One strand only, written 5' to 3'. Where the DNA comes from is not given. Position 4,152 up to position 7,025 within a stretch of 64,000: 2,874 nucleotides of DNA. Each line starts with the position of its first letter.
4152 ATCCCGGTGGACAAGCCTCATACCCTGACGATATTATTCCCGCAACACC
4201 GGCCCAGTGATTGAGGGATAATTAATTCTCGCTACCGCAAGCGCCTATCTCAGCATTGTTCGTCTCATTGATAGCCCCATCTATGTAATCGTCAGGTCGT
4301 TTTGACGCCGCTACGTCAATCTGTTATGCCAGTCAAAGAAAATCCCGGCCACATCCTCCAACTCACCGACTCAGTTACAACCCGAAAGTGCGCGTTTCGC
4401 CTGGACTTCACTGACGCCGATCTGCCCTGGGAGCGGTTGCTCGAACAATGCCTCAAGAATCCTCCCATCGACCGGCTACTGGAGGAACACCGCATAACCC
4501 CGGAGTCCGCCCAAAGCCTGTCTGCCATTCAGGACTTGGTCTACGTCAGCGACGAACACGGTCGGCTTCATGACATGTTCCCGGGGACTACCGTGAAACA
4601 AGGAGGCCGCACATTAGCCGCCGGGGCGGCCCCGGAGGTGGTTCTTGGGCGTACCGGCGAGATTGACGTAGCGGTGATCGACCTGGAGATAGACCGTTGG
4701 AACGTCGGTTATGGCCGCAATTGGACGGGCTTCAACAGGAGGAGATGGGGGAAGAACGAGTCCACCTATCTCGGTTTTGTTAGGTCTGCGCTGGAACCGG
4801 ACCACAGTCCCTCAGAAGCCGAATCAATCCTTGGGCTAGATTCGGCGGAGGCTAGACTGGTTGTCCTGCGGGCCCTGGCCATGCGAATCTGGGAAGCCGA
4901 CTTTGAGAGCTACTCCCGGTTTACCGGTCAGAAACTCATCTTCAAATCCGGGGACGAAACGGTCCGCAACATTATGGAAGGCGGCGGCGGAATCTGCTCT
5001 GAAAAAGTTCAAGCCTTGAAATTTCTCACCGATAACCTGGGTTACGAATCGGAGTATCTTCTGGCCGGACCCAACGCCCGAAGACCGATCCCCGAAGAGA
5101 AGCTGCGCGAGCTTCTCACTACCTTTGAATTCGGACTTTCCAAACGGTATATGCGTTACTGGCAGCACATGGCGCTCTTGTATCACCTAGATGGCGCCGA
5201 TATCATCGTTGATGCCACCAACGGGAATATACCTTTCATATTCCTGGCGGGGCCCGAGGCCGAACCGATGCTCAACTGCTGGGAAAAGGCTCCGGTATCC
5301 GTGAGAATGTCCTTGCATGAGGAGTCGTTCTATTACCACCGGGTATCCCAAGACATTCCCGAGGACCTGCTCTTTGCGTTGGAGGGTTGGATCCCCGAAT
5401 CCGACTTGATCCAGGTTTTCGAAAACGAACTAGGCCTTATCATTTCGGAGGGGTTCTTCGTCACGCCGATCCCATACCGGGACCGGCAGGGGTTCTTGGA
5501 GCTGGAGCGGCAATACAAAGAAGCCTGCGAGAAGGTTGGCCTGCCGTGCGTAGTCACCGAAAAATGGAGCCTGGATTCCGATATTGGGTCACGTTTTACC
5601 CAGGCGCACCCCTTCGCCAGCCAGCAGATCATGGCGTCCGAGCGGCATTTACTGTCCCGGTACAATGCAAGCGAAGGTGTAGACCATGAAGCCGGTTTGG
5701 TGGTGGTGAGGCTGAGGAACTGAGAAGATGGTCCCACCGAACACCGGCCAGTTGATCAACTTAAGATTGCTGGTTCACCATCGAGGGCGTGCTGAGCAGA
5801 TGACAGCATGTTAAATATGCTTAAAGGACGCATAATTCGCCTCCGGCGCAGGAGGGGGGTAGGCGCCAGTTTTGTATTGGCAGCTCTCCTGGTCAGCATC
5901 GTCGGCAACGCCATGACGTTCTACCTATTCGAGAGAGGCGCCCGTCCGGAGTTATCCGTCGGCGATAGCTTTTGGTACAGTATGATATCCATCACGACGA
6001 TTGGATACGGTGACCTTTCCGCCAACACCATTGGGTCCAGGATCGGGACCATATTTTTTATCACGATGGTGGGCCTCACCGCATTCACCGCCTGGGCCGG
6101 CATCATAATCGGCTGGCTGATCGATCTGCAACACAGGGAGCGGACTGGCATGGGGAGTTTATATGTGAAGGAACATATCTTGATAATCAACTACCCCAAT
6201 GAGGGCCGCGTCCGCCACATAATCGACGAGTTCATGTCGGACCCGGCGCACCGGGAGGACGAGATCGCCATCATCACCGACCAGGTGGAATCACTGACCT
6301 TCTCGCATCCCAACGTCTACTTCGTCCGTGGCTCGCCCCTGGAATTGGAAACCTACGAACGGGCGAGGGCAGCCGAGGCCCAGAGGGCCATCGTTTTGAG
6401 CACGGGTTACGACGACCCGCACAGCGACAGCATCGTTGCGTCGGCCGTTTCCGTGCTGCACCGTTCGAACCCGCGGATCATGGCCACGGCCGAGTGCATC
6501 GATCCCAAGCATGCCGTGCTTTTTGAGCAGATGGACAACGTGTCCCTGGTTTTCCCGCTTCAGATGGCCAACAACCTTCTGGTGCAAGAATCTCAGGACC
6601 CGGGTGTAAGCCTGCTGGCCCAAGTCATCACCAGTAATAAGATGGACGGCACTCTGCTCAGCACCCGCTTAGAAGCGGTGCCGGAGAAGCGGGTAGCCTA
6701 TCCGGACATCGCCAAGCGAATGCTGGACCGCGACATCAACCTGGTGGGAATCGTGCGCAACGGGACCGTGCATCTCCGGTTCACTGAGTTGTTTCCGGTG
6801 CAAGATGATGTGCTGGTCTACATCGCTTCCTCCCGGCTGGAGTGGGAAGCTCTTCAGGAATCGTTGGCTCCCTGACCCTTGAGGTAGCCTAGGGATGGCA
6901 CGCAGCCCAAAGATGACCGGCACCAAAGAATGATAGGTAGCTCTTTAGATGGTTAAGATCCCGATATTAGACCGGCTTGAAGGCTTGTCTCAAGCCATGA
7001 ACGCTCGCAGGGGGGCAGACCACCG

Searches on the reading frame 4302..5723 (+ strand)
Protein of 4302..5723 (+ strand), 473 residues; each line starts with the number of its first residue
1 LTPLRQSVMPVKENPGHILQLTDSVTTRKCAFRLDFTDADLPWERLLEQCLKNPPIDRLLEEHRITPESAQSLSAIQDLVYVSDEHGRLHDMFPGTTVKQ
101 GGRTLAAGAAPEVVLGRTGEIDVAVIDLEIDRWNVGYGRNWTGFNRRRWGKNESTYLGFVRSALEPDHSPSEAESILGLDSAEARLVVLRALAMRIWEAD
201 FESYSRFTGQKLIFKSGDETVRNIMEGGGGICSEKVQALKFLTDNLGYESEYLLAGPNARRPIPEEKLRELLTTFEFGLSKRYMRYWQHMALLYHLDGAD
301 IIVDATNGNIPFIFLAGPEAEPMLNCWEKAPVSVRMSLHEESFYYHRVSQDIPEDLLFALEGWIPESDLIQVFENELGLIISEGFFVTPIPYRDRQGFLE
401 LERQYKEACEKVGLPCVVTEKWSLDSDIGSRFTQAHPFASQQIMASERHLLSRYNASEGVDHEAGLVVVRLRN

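Call 10: search_protein_families(library=pfam, proteins=[window:4302-5723:+], max_evalue=0.001)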
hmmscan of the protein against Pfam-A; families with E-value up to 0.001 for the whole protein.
window:4302-5723:+ (473 aa): 0 families

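Call 37: search_protein_families(library=padloc, proteins=[window:4302-5723:+], max_evalue=0.01)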
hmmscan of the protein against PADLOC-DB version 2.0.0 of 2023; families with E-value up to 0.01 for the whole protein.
window:4302-5723:+ (473 aa): 0 families

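Call 38: search_protein_families(library=ncbifam, proteins=[window:4302-5723:+], max_evalue=0.01)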
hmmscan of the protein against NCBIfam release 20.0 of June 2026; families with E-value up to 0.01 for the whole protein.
window:4302-5723:+ (473 aa): 0 families

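Call 66: search_solved_structures(query=A4, max_evalue=10)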
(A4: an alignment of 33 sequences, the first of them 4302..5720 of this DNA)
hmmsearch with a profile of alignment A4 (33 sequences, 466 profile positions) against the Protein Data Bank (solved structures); distinct sequences matched with E-value up to 10: 1.
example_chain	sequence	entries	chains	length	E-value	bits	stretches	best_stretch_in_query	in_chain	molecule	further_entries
9bf6_A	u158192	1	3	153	0.63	11.9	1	126-169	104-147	Envelope glycoprotein gp41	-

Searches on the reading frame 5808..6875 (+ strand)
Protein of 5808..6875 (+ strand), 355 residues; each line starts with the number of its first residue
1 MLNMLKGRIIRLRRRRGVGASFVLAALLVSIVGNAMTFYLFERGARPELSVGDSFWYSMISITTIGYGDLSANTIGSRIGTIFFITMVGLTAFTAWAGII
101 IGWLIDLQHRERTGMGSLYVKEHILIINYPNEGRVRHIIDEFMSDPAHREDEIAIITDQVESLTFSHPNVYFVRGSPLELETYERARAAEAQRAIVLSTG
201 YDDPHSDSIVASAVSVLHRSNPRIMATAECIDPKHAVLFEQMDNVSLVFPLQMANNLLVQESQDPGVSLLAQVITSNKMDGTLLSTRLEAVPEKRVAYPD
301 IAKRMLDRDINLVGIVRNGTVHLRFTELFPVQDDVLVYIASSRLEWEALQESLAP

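Call 10: search_protein_families(library=pfam, proteins=[window:5808-6875:+], max_evalue=0.001)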
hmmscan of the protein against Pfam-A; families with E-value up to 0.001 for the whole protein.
window:5808-6875:+ (355 aa): 2 families
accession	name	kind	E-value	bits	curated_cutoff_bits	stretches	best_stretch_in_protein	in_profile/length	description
PF07885.22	Ion_trans_2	-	1.3e-12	47.8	22.5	1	28-105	3-78/79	Ion channel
PF22614.2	Slo-like_RCK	-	1.1e-07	32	24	1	121-209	3-95/119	Calcium-activated potassium channel slowpoke-like RCK domain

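Call 37: search_protein_families(library=padloc, proteins=[window:5808-6875:+], max_evalue=0.01)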
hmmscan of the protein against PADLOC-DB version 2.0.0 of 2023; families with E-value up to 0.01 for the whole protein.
window:5808-6875:+ (355 aa): 0 families

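Call 38: search_protein_families(library=ncbifam, proteins=[window:5808-6875:+], max_evalue=0.01)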
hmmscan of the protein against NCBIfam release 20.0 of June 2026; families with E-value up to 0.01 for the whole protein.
window:5808-6875:+ (355 aa): 2 families
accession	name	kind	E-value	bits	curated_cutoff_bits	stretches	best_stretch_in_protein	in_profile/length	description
NF007828.0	PRK10537.1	equivalog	5e-08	32.3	425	1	37-215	164-335/403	voltage-gated potassium channel protein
NF040645.1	K_channel_Meth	equivalog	2.7e-07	30.6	300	1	8-85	113-191/203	hyperpolarization-activated voltage-gated potassium channel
